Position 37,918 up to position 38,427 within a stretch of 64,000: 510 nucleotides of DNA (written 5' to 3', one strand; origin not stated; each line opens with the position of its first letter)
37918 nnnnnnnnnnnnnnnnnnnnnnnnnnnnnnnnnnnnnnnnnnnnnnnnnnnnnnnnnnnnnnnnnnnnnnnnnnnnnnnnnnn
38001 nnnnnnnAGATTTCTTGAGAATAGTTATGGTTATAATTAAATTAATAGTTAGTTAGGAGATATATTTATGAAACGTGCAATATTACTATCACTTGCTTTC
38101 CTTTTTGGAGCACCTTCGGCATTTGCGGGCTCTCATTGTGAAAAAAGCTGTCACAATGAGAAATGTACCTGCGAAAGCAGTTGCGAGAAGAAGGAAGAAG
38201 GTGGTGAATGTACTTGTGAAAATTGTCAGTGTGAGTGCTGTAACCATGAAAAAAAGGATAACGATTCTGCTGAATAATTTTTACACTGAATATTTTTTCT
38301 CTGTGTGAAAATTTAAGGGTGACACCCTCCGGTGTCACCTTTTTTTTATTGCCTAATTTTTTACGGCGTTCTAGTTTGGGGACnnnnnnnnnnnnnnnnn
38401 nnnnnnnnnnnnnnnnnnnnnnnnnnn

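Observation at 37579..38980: Three adjacent secreted Cys/His-rich small proteins (metal-handling islet?)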

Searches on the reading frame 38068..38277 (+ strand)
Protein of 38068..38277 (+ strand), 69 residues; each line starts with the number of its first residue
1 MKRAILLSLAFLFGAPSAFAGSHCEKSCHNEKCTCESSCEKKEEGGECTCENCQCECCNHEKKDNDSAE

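Call 3: search_protein_families(library=pfam, proteins=[window:38068-38277:+], max_evalue=0.1)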
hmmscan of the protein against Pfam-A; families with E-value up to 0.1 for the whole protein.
window:38068-38277:+ (69 aa): 0 families

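Call 4: search_protein_families(library=ncbifam, proteins=[window:38068-38277:+], max_evalue=0.1)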
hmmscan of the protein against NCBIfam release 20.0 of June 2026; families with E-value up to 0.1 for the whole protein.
window:38068-38277:+ (69 aa): 0 families

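Call 8: find_homologous_proteins(query=window:38068-38277:+, max_evalue=0.01)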
Query window:38068-38277:+ (69 aa): 2 proteins with E <= 0.01 among 2 candidates.
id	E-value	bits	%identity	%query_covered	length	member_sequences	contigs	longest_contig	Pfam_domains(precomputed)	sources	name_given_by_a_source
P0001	6.8e-38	145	100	100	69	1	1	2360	-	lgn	-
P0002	3.2e-26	108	84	65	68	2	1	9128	-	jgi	jgi:hypothetical protein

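Call 10: find_encoding_contigs(protein=P0002, flank=10000)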
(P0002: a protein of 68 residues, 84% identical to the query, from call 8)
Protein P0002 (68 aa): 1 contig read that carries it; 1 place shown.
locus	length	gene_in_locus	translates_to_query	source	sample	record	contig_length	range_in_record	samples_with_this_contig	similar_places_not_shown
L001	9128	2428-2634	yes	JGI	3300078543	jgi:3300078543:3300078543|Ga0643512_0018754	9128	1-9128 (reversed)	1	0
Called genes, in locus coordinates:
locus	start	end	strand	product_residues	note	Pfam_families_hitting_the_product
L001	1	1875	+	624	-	?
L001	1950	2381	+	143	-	-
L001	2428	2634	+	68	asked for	-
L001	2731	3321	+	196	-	-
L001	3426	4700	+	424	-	PF12897:Asp_aminotransf, PF00155:Aminotran_1_2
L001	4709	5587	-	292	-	PF11306:DUF3108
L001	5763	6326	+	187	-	-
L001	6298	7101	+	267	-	PF01553:Acyltransferase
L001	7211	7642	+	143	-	-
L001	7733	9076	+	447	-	-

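Call 35: find_related_loci(query=A2, collection=metagenome_contigs, flank=5000)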
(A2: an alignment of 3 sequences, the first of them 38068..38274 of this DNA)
Query A2 (69 aa) in metagenome_contigs; peptide patterns used: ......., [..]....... (x = any residue, [..] = any of these).
408 stretches matched a pattern, but none encodes a relative of the query by tblastn (E <= 1e-3).

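Call 50: search_protein_representatives(alignment_id=A4)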
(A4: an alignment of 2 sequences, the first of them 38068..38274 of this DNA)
Query: 2 sequences, 69 profile positions. Proteins with E-value up to 0.001 (for the whole library): 4; up to 1e-10: 2; up to 1e-30: 0. The best 4 are listed.
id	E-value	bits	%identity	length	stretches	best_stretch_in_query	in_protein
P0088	1.0e-19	86.5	-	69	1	3-66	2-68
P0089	5.4e-14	68.2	-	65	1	1-63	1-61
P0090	1.4e-04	38.0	-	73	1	1-65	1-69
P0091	2.9e-04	37.0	-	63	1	4-60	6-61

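Call 53: find_encoding_contigs(protein=P0091, flank=5000, max_places=3)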
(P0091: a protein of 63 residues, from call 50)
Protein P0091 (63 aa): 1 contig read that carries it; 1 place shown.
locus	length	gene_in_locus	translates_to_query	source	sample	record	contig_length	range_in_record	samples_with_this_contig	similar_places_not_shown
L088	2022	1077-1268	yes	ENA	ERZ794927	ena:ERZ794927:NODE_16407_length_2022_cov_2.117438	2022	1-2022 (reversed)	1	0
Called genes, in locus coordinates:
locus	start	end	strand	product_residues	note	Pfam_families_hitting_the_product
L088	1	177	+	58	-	?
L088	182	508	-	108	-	-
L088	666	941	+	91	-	-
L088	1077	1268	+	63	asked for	-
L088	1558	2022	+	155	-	?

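Call 54: find_encoding_contigs(protein=P0090, flank=5000, max_places=3)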
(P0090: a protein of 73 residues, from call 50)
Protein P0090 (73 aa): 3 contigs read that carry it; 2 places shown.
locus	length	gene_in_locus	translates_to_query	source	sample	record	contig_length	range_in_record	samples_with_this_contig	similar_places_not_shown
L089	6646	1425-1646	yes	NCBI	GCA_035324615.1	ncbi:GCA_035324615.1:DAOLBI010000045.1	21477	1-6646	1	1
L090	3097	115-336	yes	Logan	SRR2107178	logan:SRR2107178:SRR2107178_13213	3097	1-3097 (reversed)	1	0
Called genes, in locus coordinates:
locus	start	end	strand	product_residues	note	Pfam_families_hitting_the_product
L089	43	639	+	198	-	PF25969:NUDT9_N, PF00293:NUDIX (weak)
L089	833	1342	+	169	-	-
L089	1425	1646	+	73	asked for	-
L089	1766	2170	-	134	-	PF00380:Ribosomal_S9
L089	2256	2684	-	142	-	PF00572:Ribosomal_L13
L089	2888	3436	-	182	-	PF05130:FlgN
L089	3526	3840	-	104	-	PF04316:FlgM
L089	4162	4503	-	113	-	PF10135:Rod-binding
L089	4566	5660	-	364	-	PF02119:FlgI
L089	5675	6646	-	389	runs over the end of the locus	PF02107:FlgH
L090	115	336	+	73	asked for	-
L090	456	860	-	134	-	PF00380:Ribosomal_S9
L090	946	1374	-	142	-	PF00572:Ribosomal_L13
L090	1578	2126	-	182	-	PF05130:FlgN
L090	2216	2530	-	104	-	PF04316:FlgM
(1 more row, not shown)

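Call 57: find_encoding_contigs(protein=P0088, flank=6000, max_places=3)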
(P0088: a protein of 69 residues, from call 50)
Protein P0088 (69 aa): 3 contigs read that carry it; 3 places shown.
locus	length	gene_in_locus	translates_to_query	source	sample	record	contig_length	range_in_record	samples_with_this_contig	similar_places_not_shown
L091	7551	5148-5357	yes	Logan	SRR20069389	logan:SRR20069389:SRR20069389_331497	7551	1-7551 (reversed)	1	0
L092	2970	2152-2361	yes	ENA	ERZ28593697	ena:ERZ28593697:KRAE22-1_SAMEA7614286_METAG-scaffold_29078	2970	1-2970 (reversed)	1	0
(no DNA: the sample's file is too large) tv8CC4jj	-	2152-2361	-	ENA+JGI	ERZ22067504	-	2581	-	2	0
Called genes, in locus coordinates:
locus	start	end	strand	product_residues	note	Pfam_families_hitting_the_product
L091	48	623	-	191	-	PF25084:LbH_EIF2B, PF00132:Hexapep, PF14602:Hexapep_2 (weak), PF25087:GMPPB_C (weak)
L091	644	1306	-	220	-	PF00657:Lipase_GDSL, PF13472:Lipase_GDSL_2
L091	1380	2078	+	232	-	PF02463:SMC_N (faint), PF00005:ABC_tran, PF13304:AAA_21 (faint)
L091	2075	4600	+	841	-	PF12704:MacB_PCD, PF02687:FtsX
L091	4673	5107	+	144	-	-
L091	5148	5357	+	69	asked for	-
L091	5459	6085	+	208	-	-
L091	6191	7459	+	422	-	PF12897:Asp_aminotransf, PF00155:Aminotran_1_2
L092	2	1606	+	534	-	?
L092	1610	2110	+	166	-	-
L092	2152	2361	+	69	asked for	-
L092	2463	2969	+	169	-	?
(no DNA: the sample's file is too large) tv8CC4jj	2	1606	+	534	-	?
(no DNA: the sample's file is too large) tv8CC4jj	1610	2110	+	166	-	-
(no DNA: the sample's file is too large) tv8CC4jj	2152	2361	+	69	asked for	-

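Call 58: find_encoding_contigs(protein=P0089, flank=6000, max_places=3)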
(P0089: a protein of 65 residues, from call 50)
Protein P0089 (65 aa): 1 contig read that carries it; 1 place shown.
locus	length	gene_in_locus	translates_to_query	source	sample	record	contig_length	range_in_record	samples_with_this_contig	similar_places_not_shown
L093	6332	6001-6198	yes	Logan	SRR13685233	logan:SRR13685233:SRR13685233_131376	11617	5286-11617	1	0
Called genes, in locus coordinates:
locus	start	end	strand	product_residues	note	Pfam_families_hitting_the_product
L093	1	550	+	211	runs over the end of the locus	PF06532:NrsF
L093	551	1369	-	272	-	PF00588:SpoU_methylase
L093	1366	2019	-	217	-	PF00657:Lipase_GDSL, PF13472:Lipase_GDSL_2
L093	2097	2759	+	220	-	PF00005:ABC_tran, PF02463:SMC_N (faint), PF13304:AAA_21 (faint)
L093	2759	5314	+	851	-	PF12704:MacB_PCD, PF02687:FtsX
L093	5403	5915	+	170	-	-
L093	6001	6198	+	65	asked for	-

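Call 65: list_cluster_members(proteins=[P0090, L089:833-1339:+, P0088, P0089, P0091, L091:4673-5104:+, L093:5403-5912:+, L088:666-938:+, L001:1950-2378:+, L003:5205-5612:+])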
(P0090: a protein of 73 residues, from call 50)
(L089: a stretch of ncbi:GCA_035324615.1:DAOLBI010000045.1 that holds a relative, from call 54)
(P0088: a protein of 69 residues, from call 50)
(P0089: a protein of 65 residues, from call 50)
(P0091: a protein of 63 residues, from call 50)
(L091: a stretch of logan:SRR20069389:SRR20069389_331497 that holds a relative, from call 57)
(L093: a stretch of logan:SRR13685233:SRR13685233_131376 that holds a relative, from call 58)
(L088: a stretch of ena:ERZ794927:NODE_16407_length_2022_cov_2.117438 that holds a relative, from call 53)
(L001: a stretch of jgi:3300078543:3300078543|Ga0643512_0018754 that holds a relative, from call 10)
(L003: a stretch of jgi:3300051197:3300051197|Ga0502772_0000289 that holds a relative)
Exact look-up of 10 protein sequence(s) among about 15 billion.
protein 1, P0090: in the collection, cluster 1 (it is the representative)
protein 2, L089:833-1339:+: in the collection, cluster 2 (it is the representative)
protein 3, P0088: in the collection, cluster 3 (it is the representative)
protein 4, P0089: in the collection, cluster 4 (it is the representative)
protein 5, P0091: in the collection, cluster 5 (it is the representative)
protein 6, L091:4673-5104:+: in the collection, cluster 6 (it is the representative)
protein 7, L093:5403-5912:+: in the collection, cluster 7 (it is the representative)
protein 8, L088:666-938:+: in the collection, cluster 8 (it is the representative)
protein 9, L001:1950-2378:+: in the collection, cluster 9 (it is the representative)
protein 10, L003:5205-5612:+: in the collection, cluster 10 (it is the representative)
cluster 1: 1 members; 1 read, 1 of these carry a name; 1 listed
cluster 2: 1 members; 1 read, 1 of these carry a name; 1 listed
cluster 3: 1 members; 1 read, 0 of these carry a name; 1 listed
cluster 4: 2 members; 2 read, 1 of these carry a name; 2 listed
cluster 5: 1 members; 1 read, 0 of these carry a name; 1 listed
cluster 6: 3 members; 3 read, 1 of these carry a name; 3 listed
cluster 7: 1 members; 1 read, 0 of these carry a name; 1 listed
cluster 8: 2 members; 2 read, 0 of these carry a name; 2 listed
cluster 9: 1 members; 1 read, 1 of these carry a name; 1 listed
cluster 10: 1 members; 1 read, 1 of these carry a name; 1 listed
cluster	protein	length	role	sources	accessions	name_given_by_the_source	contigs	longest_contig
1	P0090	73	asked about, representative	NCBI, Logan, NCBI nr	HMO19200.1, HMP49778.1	MAG TPA: hypothetical protein PKA63_14010 [Oligoflexia bacterium] | hypothetical protein [Oligoflexia bacterium]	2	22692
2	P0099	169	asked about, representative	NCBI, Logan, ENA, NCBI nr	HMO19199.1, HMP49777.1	MAG TPA: hypothetical protein PKA63_14005 [Oligoflexia bacterium] | hypothetical protein [Oligoflexia bacterium]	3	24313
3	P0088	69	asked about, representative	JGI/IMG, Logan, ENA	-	-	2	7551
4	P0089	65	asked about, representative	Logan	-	-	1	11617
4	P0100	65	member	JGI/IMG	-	hypothetical protein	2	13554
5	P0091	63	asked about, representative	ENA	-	-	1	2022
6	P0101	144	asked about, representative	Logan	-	-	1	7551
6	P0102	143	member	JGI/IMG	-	hypothetical protein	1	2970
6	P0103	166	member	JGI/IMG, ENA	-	-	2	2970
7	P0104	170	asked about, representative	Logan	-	-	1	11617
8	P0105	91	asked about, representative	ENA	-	-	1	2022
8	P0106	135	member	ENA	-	-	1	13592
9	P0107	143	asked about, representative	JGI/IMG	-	hypothetical protein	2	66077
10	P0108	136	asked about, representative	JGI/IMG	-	hypothetical protein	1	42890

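Call 67: find_encoding_contigs(protein=P0106, flank=7000, max_places=2)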
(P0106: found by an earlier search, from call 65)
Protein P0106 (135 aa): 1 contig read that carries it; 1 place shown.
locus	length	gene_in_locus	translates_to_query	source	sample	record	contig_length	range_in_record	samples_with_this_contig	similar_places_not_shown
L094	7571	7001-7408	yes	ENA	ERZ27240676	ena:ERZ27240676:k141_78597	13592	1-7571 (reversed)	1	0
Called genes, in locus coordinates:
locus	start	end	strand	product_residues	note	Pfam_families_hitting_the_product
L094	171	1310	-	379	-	-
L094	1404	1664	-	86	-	PF16842:RRM_occluded (weak), PF00076:RRM_1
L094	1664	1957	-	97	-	PF00076:RRM_1, PF13893:RRM_5 (faint)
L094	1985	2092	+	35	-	-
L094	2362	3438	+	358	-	PF28082:ZorA-like_t1 (weak)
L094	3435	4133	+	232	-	-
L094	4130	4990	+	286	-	PF26739:DUF8245 (weak)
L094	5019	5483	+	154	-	-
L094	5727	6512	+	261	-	PF00657:Lipase_GDSL, PF13472:Lipase_GDSL_2, PF18884:TSP3_bac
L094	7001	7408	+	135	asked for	-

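Call 80: search_protein_families(library=pfam, proteins=[P0099, P0104, P0090, P0091, P0088], max_evalue=0.05)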
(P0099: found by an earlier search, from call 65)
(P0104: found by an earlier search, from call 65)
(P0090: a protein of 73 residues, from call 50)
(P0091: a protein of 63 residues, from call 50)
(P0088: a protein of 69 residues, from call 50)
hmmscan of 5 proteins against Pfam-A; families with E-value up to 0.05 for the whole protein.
P0099 (169 aa): 0 families

P0104 (170 aa): 1 family
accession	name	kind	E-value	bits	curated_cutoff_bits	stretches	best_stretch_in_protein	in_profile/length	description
PF16050.10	CDC73_N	-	0.014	15.1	27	1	84-153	7-78/299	Paf1 complex subunit CDC73 N-terminal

P0090 (73 aa): 0 families

P0091 (63 aa): 0 families

P0088 (69 aa): 0 families

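Call 89: search_protein_families(library=padloc, proteins=[window:38068-38277:+], max_evalue=0.1)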
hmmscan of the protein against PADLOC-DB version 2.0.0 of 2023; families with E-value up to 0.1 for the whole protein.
window:38068-38277:+ (69 aa): 0 families

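Call 90: search_protein_families(library=phrogs, proteins=[window:38068-38277:+], max_evalue=0.1)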
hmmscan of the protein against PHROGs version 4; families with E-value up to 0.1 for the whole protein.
window:38068-38277:+ (69 aa): 0 families

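Call 91: search_solved_structures(query=A6, max_evalue=10, show_alignments=3)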
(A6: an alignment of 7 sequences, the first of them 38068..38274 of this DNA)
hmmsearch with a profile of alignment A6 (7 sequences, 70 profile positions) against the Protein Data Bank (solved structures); distinct sequences matched with E-value up to 10: 0.

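Call 95: find_encoding_contigs(protein=P0100, flank=5000, max_places=2)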
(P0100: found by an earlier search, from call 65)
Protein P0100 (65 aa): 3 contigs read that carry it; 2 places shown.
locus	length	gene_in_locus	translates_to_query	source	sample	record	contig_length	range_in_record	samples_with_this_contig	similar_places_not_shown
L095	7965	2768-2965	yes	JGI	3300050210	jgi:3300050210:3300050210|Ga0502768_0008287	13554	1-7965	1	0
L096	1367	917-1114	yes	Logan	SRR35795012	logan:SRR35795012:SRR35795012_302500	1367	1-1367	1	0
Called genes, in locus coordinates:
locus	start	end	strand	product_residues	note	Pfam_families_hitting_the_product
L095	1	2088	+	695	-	?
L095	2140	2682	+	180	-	-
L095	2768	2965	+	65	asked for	-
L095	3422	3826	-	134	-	PF00380:Ribosomal_S9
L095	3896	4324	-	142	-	PF00572:Ribosomal_L13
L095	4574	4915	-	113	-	-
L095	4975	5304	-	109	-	PF01740:STAS, PF13466:STAS_2 (weak)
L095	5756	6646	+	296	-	PF08668:HDOD, PF01966:HD (weak)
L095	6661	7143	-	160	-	PF02623:FliW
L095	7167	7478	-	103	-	PF02599:CsrA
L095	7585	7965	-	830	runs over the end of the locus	-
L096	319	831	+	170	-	-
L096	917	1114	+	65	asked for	-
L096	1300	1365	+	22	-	?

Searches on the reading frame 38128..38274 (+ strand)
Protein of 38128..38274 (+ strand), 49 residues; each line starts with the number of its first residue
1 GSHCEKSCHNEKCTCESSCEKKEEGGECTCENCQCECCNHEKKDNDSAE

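Call 36: search_protein_families(library=pfam, proteins=[window:38128-38274:+], max_evalue=10)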
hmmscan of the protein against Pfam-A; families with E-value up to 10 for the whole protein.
seq(49 aa): 0 families

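Call 45: search_solved_structures(query=window:38128-38274:+, max_evalue=10, show_alignments=3)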
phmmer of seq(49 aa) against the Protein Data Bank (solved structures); distinct sequences matched with E-value up to 10: 1.
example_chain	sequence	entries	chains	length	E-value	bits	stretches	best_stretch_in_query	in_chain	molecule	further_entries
1i6f_A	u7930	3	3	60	0.48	14.3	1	4-48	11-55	NEUROTOXIN V-5 | Neurotoxin 5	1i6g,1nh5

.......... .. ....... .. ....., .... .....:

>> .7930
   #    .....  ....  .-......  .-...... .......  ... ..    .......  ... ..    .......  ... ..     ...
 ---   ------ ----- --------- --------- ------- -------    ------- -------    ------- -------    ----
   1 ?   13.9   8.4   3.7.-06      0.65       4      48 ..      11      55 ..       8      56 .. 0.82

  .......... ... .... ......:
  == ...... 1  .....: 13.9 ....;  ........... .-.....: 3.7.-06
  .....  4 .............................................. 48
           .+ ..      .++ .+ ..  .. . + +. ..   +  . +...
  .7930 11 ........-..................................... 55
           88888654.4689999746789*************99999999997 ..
